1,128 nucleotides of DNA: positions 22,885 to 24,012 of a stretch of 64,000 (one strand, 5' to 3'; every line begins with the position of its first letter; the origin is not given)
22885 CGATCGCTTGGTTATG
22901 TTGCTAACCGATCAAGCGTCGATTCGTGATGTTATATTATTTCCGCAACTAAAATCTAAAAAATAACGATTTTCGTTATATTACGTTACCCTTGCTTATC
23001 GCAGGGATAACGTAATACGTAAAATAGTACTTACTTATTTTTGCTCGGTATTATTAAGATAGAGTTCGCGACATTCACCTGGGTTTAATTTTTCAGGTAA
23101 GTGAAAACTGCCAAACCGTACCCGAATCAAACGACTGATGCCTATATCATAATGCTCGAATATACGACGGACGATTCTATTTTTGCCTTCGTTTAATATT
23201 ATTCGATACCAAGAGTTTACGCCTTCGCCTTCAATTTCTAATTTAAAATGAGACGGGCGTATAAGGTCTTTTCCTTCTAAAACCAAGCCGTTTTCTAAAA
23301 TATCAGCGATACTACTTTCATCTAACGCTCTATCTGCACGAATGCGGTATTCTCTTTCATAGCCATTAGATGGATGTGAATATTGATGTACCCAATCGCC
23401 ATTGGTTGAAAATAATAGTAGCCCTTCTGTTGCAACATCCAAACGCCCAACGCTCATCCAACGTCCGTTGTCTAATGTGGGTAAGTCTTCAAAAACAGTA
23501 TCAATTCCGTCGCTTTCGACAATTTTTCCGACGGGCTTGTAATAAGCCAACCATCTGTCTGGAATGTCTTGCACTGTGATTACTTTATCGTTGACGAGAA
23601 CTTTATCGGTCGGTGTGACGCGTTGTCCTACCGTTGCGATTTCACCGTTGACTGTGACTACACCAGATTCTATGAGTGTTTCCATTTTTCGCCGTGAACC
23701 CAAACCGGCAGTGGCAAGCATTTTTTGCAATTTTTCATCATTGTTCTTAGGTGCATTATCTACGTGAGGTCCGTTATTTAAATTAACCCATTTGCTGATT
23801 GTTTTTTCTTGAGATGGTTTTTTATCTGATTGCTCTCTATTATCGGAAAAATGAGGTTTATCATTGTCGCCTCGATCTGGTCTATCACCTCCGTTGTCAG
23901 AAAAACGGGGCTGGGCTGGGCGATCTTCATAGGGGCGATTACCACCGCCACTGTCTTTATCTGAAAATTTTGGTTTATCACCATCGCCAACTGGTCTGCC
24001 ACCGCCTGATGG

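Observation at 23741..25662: RluB carries a ~640-aa N-terminal (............)n RGG/YG low-complexity domain built from ~42 tandem 36-bp repeats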

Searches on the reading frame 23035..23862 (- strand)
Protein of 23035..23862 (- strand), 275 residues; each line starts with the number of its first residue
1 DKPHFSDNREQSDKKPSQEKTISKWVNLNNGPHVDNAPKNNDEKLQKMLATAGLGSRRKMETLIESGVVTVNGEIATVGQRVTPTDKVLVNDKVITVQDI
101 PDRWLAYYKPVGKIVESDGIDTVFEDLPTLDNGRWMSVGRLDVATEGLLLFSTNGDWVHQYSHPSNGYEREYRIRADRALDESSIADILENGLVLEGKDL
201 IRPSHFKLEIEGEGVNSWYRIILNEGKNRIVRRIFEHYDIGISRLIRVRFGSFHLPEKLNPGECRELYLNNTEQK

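Call 9: find_homologous_proteins(query=window:23035-23862:-, max_evalue=1e-10)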
Query window:23035-23862:- (275 aa): 2050 proteins with E <= 1e-10 among 2732 candidates; the best 120 are listed.
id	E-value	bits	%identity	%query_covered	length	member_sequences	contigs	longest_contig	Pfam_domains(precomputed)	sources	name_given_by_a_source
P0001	1.2e-66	243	52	76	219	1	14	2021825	PF00849.28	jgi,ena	jgi:23S rRNA pseudouridine2605 synthase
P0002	3.0e-61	225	52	76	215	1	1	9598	PF00849.28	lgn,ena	-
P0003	2.2e-56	209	46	84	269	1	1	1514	PF00849.28,PF01479.31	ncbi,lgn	-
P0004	2.0e-53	200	49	83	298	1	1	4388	PF00849.28,PF01479.31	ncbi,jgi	-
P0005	2.3e-53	199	47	82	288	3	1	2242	PF00849.28,PF01479.31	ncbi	-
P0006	1.1e-52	197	48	81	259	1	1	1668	PF00849.28,PF01479.31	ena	-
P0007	3.4e-52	196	44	92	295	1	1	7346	PF00849.28,PF01479.31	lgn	-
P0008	1.4e-50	190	44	84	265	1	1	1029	PF00849.28,PF01479.31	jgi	-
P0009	3.0e-49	186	47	80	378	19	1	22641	PF00849.28,PF01479.31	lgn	-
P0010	8.4e-49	184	45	82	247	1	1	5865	PF00849.28,PF01479.31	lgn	-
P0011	1.1e-47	181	44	82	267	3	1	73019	PF00849.28,PF01479.31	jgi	jgi:23S rRNA pseudouridine2605 synthase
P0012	2.8e-47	179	47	82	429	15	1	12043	PF00849.28,PF01479.31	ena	-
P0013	3.6e-47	179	44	84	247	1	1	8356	PF00849.28,PF01479.31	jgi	jgi:23S rRNA pseudouridine2605 synthase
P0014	4.6e-47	179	45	84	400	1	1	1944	PF00849.28,PF01479.31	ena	-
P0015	1.2e-46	177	42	84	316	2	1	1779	PF00849.28,PF01479.31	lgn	-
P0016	3.7e-44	169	44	84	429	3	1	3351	PF00849.28,PF01479.31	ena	-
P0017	3.9e-44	169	44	84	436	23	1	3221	PF00849.28,PF01479.31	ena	-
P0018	3.0e-43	166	44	85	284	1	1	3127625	PF00849.28,PF01479.31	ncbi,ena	-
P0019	1.9e-42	164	39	81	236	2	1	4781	PF00849.28,PF01479.31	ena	-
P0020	1.5e-38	151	40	86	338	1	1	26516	PF00849.28,PF01479.31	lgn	-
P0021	1.9e-38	151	38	84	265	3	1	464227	PF00849.28,PF01479.31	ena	-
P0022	2.4e-37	147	41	82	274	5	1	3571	PF00849.28,PF01479.31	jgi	jgi:23S rRNA pseudouridine2605 synthase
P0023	2.6e-37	147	42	83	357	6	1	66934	PF00849.28,PF01479.31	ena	-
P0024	4.2e-37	146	41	82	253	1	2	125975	PF00849.28,PF01479.31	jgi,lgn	-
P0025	7.8e-37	145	40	79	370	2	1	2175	PF00849.28,PF01479.31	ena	-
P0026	1.5e-36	144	41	82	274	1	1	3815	PF00849.28,PF01479.31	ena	-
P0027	2.2e-36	144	42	82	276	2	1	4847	PF00849.28,PF01479.31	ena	-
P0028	4.0e-36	143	38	84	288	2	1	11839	PF00849.28,PF01479.31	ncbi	-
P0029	9.0e-36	142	37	91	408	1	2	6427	PF22421.2,PF00849.28,PF01479.31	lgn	-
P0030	9.1e-36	142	40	77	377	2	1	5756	PF22421.2,PF00849.28,PF01479.31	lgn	-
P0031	2.1e-35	141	39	77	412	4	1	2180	PF00849.28,PF01479.31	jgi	-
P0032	2.4e-35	140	38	82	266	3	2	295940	PF00849.28,PF01479.31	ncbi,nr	ncbi:pseudouridine synthase [Maritimibacter sp. UBA3975]|nr:pseudouridine synthase [Maritimibacter s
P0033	3.1e-35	140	36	91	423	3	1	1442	PF22421.2,PF00849.28,PF01479.31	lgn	-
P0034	3.3e-35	140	39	77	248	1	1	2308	PF00849.28,PF01479.31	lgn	-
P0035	4.0e-35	140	39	85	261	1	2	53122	PF00849.28,PF01479.31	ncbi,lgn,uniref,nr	ncbi:pseudouridine synthase [Marinovum sp.]|uniref:pseudouridine synthase n=1 Tax=Marinovum sp. TaxI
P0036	6.4e-35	139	36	91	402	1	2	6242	PF00849.28,PF01479.31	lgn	-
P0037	7.5e-35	139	40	77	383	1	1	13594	PF00849.28,PF01479.31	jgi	-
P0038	8.4e-35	139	37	83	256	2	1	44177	PF00849.28,PF01479.31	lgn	-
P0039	1.0e-34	138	39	79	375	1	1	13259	PF00849.28,PF01479.31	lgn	-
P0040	1.3e-34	138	40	77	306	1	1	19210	PF00849.28,PF01479.31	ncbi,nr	ncbi:MAG: rRNA pseudouridine synthase [Magnetococcales bacterium]|nr:rRNA pseudouridine synthase [Ma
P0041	2.1e-34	137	38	84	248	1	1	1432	PF00849.28,PF01479.31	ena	-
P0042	2.4e-34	137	38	82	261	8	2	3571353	PF00849.28,PF01479.31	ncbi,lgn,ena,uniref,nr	ncbi:pseudouridine synthase [Marinovum sp. SP66]|uniref:pseudouridine synthase n=1 Tax=Marinovum Tax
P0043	3.1e-34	137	39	79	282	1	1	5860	PF22421.2,PF00849.28,PF01479.31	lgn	-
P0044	3.3e-34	137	36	80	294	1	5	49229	PF00849.28,PF01479.31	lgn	-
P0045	3.4e-34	137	39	85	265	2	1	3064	PF00849.28,PF01479.31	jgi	jgi:23S rRNA pseudouridine2605 synthase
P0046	3.6e-34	137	41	82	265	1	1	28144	PF00849.28,PF01479.31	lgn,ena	-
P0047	4.5e-34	136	39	85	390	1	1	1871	PF00849.28,PF01479.31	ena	-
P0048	4.7e-34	136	40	82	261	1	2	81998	PF00849.28,PF01479.31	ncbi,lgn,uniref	ncbi:pseudouridine synthase [Marinovum sp.]|uniref:pseudouridine synthase n=1 Tax=Marinovum sp. TaxI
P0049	7.0e-34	136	40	81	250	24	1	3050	PF00849.28,PF01479.31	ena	-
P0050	1.0e-33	135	36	87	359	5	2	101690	PF00849.28,PF01479.31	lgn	-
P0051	1.5e-33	134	37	86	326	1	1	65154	PF00849.28,PF01479.31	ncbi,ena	-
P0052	2.8e-33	134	36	87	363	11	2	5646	PF00849.28,PF01479.31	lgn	-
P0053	4.2e-33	133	38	82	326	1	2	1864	PF00849.28,PF01479.31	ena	-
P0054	4.3e-33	133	38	82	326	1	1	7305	PF00849.28,PF01479.31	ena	-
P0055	6.2e-33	132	39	83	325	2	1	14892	PF00849.28,PF01479.31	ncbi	-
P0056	7.3e-33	132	40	82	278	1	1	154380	PF00849.28,PF01479.31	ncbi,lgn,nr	ncbi:MAG: pseudouridine synthase [Rhodobacterales bacterium]|nr:MAG: pseudouridine synthase [Rhodoba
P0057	8.4e-33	132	37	85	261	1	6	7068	PF00849.28,PF01479.31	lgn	-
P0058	1.0e-32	132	38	82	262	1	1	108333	PF00849.28,PF01479.31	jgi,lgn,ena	-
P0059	1.2e-32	131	39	81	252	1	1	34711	PF00849.28,PF01479.31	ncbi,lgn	-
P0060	1.9e-32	131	39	82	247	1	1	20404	PF00849.28,PF01479.31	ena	-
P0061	2.4e-32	131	36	82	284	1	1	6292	PF00849.28,PF01479.31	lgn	-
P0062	3.1e-32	130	38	77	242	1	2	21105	PF00849.28,PF01479.31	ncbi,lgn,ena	-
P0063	3.3e-32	130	40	81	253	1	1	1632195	PF00849.28,PF01479.31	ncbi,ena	-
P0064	3.5e-32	130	43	82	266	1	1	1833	PF00849.28,PF01479.31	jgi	jgi:23S rRNA pseudouridine2605 synthase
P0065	3.9e-32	130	39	79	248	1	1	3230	PF00849.28,PF01479.31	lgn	-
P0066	7.2e-32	129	39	79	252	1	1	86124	PF00849.28,PF01479.31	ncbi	-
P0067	7.2e-32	129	37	86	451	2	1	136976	PF00849.28,PF01479.31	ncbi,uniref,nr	ncbi:pseudouridine synthase [Cognatishimia sp. F0-27]|uniref:pseudouridine synthase n=1 Tax=Cognatis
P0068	8.3e-32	129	38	83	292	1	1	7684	PF00849.28,PF01479.31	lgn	-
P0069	1.4e-31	128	38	81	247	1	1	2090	PF00849.28,PF01479.31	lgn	-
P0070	1.7e-31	128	39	81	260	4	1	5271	PF00849.28,PF01479.31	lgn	-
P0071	2.5e-31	127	37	84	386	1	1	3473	PF00849.28,PF01479.31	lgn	-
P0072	8.0e-31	126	38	82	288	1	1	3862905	PF00849.28,PF01479.31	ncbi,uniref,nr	ncbi:rRNA pseudouridine synthase [Rhodophyticola sp. CCM32]|uniref:pseudouridine synthase n=1 Tax=Rh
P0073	1.1e-30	125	36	82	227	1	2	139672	PF00849.28,PF01479.31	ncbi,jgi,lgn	jgi:23S rRNA pseudouridine2605 synthase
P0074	1.1e-30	125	37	83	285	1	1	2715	PF00849.28,PF01479.31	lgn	-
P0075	1.2e-30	125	38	83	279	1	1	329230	PF00849.28,PF01479.31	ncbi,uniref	ncbi:pseudouridine synthase [Gymnodinialimonas ulvae]|uniref:pseudouridine synthase n=1 Tax=Gymnodin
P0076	1.8e-30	124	38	81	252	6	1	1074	PF00849.28,PF01479.31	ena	-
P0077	4.4e-30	123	36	83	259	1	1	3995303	PF00849.28,PF01479.31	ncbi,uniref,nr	ncbi:Ribosomal large subunit pseudouridine synthase B [Candidatus Rhodobacter oscarellae]|uniref:Pse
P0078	6.0e-30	123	37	84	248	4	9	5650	PF00849.28,PF01479.31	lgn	-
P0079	7.1e-30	122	34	84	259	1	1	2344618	PF00849.28,PF01479.31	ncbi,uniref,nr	ncbi:pseudouridine synthase [Commensalibacter oyaizuii]|uniref:Pseudouridine synthase n=1 Tax=Commen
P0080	8.0e-30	122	37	84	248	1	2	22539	PF00849.28,PF01479.31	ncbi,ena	-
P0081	2.1e-29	121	37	77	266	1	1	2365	PF00849.28,PF01479.31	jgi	jgi:23S rRNA pseudouridine2605 synthase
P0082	5.9e-29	119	38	80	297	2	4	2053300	PF00849.28,PF01479.31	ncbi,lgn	ncbi:MAG: pseudouridine synthase [Hyphomicrobium sp.]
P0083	7.7e-29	119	39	83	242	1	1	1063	PF00849.28,PF01479.31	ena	-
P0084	9.0e-29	119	36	81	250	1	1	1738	PF00849.28,PF01479.31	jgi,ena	jgi:pseudouridine synthase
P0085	1.4e-28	118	37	84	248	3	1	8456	PF00849.28,PF01479.31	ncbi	-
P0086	9.8e-28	115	35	82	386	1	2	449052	PF00849.28,PF01479.31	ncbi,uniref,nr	ncbi:pseudouridine synthase [Dongia soli]|uniref:Pseudouridine synthase n=1 Tax=Dongia soli TaxID=60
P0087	1.2e-27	115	38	84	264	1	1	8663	PF00849.28,PF01479.31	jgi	-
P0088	1.5e-27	115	36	81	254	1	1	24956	PF00849.28,PF01479.31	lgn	-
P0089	2.2e-27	114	39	75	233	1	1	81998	PF00849.28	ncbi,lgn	-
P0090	2.3e-27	114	39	81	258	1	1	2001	PF00849.28,PF01479.31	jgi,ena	-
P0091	2.3e-27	114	39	81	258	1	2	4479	PF00849.28,PF01479.31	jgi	-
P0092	2.7e-27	114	39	81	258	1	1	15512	PF00849.28,PF01479.31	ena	-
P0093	2.9e-27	114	36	82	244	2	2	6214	PF00849.28,PF01479.31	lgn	-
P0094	2.9e-27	114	37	84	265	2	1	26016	PF00849.28,PF01479.31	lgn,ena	-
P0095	4.1e-27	113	39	76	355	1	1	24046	PF00849.28,PF01479.31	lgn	-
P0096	6.0e-27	113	41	81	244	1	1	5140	PF00849.28,PF01479.31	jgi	jgi:23S rRNA pseudouridine2605 synthase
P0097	9.7e-27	112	38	82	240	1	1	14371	PF00849.28,PF01479.31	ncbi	ncbi:MAG TPA: pseudouridine synthase [Acidimicrobiales bacterium]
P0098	9.8e-27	112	39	81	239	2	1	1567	PF00849.28,PF01479.31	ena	-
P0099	1.6e-26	111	34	99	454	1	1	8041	PF00849.28,PF01479.31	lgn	-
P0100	1.6e-26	111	38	83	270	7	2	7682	PF00849.28,PF01479.31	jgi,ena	-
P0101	1.7e-26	111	38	77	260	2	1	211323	PF22421.2,PF13275.12,PF00849.28,PF01479.31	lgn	-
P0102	2.0e-26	111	34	81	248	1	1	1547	PF00849.28,PF01479.31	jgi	-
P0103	2.1e-26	111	37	79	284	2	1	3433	PF13275.12,PF00849.28,PF01479.31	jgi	-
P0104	2.2e-26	111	36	84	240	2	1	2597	PF00849.28,PF01479.31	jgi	-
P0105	2.5e-26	111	38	82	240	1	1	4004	PF00849.28,PF01479.31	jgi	jgi:23S rRNA pseudouridine2605 synthase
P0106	3.3e-26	110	37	84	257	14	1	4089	PF00849.28,PF01479.31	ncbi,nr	ncbi:MAG: pseudouridine synthase [Chloroflexi bacterium]|nr:pseudouridine synthase [Chloroflexota ba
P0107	3.8e-26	110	37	85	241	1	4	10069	PF00849.28,PF01479.31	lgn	-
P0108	3.9e-26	110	45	52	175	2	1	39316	PF00849.28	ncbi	-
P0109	3.9e-26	110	37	81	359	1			PF00849.28,PF01479.31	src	-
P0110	4.7e-26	110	36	82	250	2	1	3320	PF00849.28,PF01479.31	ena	-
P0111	5.0e-26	110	34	79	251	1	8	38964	PF00849.28,PF01479.31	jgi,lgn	jgi:23S rRNA pseudouridine2605 synthase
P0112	5.2e-26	110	37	79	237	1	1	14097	PF00849.28,PF01479.31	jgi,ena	jgi:23S rRNA pseudouridine2605 synthase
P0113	5.6e-26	110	36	78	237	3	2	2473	PF00849.28,PF01479.31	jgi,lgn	jgi:23S rRNA pseudouridine2605 synthase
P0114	6.9e-26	109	39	85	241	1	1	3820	PF00849.28,PF01479.31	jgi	jgi:23S rRNA pseudouridine2605 synthase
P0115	9.4e-26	109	36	81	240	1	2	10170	PF00849.28,PF01479.31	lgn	-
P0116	9.8e-26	109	38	77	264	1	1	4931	PF00849.28,PF01479.31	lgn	-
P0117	1.4e-25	108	36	84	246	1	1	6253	PF00849.28,PF01479.31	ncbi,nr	ncbi:MAG: pseudouridine synthase [Smithellaceae bacterium]|nr:pseudouridine synthase [Smithellaceae 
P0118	1.6e-25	108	37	75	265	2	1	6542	PF00849.28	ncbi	-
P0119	2.0e-25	108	34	88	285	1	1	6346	PF22421.2,PF13275.12,PF00849.28,PF01479.31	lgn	-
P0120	2.4e-25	108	35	83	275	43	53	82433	PF00849.28,PF01479.31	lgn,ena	-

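Call 10: find_related_loci(query=window:23035-23760:-, collection=genome_contigs, flank=6000)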
Query window:23035-23760:- (241 aa) in genome_contigs; peptide patterns used: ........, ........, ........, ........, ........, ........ (x = any residue, [..] = any of these).
35 stretches matched a pattern, but none encodes a relative of the query by tblastn (E <= 1e-3).

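Call 11: find_encoding_contigs(protein=P0001, flank=6000, max_places=4)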
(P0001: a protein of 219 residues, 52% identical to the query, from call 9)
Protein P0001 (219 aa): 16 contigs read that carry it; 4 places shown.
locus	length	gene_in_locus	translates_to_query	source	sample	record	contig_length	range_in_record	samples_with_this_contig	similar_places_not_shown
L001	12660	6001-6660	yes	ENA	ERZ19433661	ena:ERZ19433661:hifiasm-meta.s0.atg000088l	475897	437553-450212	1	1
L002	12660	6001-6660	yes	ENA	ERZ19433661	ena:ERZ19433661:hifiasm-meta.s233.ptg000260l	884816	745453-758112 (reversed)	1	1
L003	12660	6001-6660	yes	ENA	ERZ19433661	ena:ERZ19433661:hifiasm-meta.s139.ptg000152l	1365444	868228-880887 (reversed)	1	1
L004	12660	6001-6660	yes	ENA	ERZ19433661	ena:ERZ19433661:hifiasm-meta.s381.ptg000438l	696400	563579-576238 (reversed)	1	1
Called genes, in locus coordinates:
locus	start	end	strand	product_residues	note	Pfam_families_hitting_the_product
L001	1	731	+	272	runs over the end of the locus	PF03618:Kinase-PPPase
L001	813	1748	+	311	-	PF01063:Aminotran_4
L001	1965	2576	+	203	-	PF01300:Sua5_yciO_yrdC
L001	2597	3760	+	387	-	PF00579:tRNA-synt_1b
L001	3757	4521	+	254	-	PF02616:SMC_ScpA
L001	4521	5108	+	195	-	PF04079:SMC_ScpB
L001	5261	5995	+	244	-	-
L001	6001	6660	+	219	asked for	PF00849:PseudoU_synth_2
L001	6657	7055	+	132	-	PF02627:CMD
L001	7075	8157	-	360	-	PF02615:Ldh_2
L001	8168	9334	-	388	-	PF04295:GD_AH_second, PF20629:GD_AH_C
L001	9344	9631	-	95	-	-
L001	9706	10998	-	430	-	PF00709:Adenylsucc_synt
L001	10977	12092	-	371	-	PF13393:tRNA-synt_His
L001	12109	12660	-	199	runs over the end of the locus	PF00881:Nitroreductase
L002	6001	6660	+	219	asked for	PF00849:PseudoU_synth_2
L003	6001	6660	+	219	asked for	PF00849:PseudoU_synth_2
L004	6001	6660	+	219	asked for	PF00849:PseudoU_synth_2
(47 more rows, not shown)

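Call 12: find_encoding_contigs(protein=P0002, flank=6000, max_places=3)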
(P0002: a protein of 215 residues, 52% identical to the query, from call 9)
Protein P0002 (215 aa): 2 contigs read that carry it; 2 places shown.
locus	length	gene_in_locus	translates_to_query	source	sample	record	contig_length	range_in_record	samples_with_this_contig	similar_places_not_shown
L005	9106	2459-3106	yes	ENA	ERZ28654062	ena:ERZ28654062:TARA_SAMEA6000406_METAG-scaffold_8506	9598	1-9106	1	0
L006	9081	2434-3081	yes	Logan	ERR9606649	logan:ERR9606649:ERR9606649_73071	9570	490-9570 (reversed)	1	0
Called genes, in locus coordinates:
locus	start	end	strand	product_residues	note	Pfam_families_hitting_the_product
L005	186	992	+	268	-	PF02616:SMC_ScpA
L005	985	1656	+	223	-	PF04079:SMC_ScpB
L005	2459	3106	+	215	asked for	PF00849:PseudoU_synth_2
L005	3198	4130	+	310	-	PF02661:Fic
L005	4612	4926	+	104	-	PF00355:Rieske, PF13806:Rieske_2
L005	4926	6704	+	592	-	PF13191:AAA_16, PF13401:AAA_22, PF13173:AAA_14 (weak)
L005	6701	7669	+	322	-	PF01380:SIS, PF00571:CBS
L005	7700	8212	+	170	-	PF08282:Hydrolase_3 (weak)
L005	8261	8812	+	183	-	-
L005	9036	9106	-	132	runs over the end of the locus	-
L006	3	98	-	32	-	?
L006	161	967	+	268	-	PF02616:SMC_ScpA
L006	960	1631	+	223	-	PF04079:SMC_ScpB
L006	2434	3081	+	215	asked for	PF00849:PseudoU_synth_2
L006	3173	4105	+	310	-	PF02661:Fic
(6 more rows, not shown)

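Call 43: find_related_loci(query=A2, collection=genome_contigs, flank=5000)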
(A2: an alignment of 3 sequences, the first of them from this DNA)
Query A2 (235 aa) in genome_contigs; peptide patterns used: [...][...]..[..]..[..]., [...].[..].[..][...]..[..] (x = any residue, [..] = any of these).
339 stretches matched a pattern; 103 encode a relative of the query (tblastn E <= 1e-3); the best 80 are kept; 80 distinct loci.
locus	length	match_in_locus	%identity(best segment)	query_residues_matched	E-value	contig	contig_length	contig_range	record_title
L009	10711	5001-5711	41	3-222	5e-55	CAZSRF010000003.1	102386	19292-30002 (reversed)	MAG TPA_asm: uncultured Gammaproteobacteria bacterium isolate SRP170004_co1_145 genome assembly, contig: NODE_227_length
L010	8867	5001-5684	44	3-227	3e-54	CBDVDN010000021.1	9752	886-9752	MAG TPA_asm: uncultured Gammaproteobacteria bacterium isolate SRR21487743_concoct_154 genome assembly, contig: ERZ257484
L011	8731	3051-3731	47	3-227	4e-54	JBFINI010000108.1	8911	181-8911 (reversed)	MAG: Burkholderiaceae bacterium isolate Mix_sand12.2021.10.G.56 k141_2708224_length_8911_cov_19.6924, whole genome shotg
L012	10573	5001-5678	45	3-227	8e-54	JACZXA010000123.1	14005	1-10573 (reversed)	MAG: Proteobacteria bacterium isolate B22T1B10 B22T1B10_NODE2468, whole genome shotgun sequence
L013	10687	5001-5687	44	1-227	1e-53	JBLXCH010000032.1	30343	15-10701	MAG: Motiliproteus sp. isolate ES15-01 S15maxbin-out.010RE.5K@32, whole genome shotgun sequence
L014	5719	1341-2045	42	3-232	9e-54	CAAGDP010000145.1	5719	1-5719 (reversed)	MAG TPA_asm: Enterobacterales bacterium, isolate HGM20068, WGS project CAAGDP010000000 data, contig: SRS476152_14_k119_2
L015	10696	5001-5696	43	1-227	6e-54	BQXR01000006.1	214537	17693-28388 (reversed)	MAG: Thiomicrorhabdus sp. ISEC-1 DNA, ISEC1CON06, whole genome shotgun sequence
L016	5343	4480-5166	46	1-227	1e-53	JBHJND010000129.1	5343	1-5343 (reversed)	MAG: Caballeronia novacaledonica isolate bin.T3.4 T3_contig_40024, whole genome shotgun sequence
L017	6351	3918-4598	47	3-227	2e-53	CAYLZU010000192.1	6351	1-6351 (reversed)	MAG TPA_asm: uncultured Burkholderiaceae bacterium isolate binchicken_co274_145 genome assembly, contig: NODE_28900_leng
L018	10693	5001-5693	43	2-227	2e-53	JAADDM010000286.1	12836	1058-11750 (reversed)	MAG: Gammaproteobacteria bacterium isolate L_MaxBin.137 contig-127_5434, whole genome shotgun sequence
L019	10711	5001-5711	43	1-232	2e-53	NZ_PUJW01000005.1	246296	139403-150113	Photorhabdus cinerea strain DSM 19724 scaffold_0005, whole genome shotgun sequence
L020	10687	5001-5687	43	1-227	2e-53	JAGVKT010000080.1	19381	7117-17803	MAG: Gammaproteobacteria bacterium isolate SW_10 c_000000081227, whole genome shotgun sequence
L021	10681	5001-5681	46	3-227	2e-53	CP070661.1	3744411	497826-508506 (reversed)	MAG: Burkholderiales bacterium isolate bin78 chromosome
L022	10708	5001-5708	42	1-231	5e-53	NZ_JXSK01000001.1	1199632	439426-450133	Photorhabdus luminescens subsp. luminescens strain DSM 3368 Contig001, whole genome shotgun sequence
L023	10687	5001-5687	45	1-227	5e-53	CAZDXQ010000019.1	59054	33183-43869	MAG TPA_asm: uncultured Burkholderiaceae bacterium isolate binchicken_co274_265 genome assembly, contig: NODE_1347_lengt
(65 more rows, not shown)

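Call 63: search_protein_representatives(protein=window:23035-23760:-)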
Query: 241 residues. Proteins with E-value up to 0.001 (for the whole library): 17629; up to 1e-10: 9567; up to 1e-30: 760. The best 150 are listed.
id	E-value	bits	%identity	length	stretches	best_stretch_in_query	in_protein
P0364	4.7e-71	255.5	53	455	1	6-233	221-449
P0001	2.4e-67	243.3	53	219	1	29-234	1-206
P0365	1.6e-64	234.1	49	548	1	8-239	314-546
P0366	3.2e-63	229.8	49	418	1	6-236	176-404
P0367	4.3e-61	222.8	52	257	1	7-233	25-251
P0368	1.1e-56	208.4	50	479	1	9-239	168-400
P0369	4.7e-55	203.1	47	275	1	4-233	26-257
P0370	1.1e-54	201.8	43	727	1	8-234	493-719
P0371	3.8e-54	200.1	50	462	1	6-233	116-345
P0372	5.6e-54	199.6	48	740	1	8-235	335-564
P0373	6.1e-54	199.4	51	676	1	9-233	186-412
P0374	7.9e-54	199.1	47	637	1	5-238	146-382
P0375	1.3e-53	198.4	50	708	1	6-236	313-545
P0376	1.4e-53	198.2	52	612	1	9-233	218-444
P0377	2.0e-53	197.8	49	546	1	7-233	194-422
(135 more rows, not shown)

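Call 69: find_encoding_contigs(protein=P0370, flank=4000, max_places=2)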
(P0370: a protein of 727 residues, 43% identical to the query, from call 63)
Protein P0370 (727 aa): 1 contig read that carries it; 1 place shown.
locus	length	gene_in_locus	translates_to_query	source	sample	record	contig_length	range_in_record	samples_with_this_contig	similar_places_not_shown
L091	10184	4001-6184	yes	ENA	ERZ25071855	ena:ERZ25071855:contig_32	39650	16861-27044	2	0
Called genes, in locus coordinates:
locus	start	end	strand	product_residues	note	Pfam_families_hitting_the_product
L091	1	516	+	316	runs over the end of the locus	PF01063:Aminotran_4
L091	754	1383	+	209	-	PF01300:Sua5_yciO_yrdC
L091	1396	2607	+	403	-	PF00579:tRNA-synt_1b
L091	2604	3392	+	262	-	PF02616:SMC_ScpA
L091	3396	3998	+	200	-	PF04079:SMC_ScpB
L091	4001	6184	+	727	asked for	PF00849:PseudoU_synth_2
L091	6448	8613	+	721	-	-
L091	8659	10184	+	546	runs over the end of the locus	PF00795:CN_hydrolase, PF02540:NAD_synthase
